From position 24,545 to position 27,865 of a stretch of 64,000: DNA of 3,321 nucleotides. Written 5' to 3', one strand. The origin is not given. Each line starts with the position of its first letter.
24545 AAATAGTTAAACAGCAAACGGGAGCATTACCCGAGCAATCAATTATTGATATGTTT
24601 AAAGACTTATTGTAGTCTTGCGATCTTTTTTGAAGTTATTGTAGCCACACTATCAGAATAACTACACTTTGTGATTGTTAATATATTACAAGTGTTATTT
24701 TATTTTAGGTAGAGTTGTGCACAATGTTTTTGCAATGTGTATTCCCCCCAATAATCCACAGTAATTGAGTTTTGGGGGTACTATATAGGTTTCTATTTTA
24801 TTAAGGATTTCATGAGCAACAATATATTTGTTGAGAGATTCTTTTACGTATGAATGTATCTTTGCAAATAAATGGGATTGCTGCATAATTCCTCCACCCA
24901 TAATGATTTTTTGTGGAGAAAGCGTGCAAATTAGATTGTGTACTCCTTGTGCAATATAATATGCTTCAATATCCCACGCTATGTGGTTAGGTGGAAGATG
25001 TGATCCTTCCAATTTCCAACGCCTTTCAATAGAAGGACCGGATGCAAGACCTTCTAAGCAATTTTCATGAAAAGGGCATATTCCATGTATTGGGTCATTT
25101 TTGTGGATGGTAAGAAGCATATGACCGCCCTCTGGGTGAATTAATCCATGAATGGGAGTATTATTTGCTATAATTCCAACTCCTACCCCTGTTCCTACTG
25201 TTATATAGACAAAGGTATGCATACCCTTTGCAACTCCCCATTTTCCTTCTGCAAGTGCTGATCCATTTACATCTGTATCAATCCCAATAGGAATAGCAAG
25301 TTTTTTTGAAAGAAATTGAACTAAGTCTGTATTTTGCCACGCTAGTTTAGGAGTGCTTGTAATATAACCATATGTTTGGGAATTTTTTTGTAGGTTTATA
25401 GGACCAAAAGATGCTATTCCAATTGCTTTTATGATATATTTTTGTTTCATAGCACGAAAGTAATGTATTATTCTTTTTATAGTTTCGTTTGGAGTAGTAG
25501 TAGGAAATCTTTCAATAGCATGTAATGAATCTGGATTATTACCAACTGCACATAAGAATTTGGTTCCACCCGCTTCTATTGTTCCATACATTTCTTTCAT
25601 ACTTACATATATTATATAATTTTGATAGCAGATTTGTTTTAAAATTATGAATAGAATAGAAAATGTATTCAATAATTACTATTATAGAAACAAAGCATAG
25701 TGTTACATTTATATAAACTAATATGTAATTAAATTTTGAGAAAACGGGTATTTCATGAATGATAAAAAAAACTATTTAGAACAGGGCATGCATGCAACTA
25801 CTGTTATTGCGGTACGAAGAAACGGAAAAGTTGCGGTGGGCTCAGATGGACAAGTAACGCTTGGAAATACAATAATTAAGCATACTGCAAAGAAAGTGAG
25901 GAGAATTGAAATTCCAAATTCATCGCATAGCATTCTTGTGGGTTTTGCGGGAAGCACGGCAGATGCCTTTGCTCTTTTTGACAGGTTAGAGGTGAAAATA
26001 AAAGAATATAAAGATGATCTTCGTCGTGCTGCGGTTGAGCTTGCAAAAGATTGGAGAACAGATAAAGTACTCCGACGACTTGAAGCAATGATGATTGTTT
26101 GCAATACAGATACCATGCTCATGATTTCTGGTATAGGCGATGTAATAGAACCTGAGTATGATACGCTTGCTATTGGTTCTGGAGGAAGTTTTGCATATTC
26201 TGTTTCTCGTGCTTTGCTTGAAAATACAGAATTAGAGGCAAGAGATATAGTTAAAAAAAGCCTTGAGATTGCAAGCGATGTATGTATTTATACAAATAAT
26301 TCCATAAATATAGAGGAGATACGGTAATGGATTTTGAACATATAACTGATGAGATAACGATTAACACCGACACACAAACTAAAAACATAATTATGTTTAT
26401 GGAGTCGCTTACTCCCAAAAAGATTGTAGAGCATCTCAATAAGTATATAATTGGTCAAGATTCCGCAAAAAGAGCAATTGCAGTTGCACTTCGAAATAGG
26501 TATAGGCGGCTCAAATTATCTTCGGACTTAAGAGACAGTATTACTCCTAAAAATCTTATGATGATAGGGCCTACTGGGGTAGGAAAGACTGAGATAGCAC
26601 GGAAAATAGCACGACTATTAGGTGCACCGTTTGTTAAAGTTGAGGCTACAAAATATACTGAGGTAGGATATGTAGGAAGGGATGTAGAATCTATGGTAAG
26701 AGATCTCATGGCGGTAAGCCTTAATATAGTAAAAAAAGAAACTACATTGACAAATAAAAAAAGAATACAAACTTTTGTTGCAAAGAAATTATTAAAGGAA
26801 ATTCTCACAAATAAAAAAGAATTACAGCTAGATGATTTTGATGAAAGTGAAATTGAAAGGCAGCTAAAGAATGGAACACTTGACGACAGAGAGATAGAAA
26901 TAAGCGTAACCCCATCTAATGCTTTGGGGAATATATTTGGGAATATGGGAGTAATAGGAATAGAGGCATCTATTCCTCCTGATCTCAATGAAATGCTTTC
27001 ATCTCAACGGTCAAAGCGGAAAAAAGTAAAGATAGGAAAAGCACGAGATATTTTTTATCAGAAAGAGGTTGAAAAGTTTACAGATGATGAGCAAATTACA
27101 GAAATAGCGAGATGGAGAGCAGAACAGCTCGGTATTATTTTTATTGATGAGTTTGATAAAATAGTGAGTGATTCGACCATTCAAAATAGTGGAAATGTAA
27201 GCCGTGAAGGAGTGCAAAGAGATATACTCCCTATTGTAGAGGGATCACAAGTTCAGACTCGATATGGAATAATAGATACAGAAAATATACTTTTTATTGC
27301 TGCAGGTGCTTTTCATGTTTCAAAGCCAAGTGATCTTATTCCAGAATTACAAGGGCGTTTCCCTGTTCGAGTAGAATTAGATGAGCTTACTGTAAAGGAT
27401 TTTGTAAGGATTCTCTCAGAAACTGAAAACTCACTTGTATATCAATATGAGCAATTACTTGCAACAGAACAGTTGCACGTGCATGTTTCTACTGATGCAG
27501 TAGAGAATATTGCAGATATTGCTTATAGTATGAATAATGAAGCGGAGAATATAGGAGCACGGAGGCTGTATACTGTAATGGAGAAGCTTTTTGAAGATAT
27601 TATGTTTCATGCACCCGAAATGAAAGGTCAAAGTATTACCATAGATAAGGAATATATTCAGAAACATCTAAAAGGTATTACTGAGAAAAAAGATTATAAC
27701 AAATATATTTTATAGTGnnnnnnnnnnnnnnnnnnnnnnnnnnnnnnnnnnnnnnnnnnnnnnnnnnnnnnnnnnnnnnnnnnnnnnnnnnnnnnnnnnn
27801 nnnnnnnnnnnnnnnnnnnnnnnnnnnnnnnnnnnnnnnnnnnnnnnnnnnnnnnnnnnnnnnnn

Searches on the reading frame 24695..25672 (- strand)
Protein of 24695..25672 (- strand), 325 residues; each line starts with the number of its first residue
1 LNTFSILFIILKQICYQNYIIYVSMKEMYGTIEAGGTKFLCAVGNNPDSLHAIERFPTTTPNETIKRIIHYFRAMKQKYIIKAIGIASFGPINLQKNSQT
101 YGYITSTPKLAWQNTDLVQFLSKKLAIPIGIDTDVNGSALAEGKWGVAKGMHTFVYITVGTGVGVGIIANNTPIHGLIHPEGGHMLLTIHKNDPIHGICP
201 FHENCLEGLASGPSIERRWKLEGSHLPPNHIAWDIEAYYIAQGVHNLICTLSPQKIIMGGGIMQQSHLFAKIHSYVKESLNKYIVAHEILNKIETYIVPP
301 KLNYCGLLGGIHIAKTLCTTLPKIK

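Call 7: search_protein_families(library=pfam, proteins=[window:24695-25672:-], max_evalue=0.01)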
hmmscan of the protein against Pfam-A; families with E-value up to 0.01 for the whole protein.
window:24695-25672:- (325 aa): 1 family
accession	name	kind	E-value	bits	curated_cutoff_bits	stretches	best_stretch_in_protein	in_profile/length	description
PF00480.26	ROK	-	3.1e-61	207.9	22.9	1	29-289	1-271/294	ROK family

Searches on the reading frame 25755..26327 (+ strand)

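Call 7: search_protein_families(library=pfam, proteins=[window:25755-26327:+], max_evalue=0.01)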
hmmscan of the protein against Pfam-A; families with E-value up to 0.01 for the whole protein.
window:25755-26327:+ (190 aa): 1 family
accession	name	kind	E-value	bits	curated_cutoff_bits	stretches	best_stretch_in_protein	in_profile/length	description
PF00227.31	Proteasome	-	2e-27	96.5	22.4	1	13-188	3-188/189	Proteasome subunit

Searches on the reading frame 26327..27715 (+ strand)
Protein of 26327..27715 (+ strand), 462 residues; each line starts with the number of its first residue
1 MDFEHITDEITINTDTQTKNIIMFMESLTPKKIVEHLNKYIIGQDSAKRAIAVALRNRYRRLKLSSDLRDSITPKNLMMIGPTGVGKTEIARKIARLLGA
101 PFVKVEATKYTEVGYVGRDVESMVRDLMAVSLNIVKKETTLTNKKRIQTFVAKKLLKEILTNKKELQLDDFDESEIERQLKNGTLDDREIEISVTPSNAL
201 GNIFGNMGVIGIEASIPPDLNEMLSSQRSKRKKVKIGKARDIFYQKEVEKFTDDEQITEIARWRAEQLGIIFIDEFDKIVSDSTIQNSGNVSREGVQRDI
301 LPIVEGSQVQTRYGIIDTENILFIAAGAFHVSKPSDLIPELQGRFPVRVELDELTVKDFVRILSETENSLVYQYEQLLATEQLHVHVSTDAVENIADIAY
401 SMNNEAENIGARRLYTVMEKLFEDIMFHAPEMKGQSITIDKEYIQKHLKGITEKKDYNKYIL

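Call 7: search_protein_families(library=pfam, proteins=[window:26327-27715:+], max_evalue=0.01)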
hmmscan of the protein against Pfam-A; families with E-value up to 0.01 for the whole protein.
window:26327-27715:+ (462 aa): 8 families
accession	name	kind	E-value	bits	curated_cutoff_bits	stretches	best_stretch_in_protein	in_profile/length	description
PF07724.20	AAA_2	-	8.6e-28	97.9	27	2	223-347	22-165/166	AAA domain (Cdc48 subfamily)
PF00004.35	AAA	-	5.7e-16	59.6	21.2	2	255-351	44-129/131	ATPase family associated with various cellular activities (AAA)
PF07728.20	AAA_5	-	5.6e-07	30.1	22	1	76-112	1-38/139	AAA domain (dynein-related subfamily)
PF00493.29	MCM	-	7.3e-06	25.7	23.3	1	29-103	14-87/224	MCM P-loop domain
PF13401.12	AAA_22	-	0.0001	23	27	1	75-120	6-54/130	AAA domain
PF01078.27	Mg_chelatase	-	0.00047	20.1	20.3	1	75-112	23-59/207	Magnesium chelatase, subunit ChlI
PF06068.19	TIP49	-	0.0017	18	23.8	1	33-109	18-87/347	TIP49 P-loop domain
PF10431.15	ClpB_D2-small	-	0.0024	18.3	21.9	0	369-428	13-66/81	C-terminal, D2-small domain, of ClpB protein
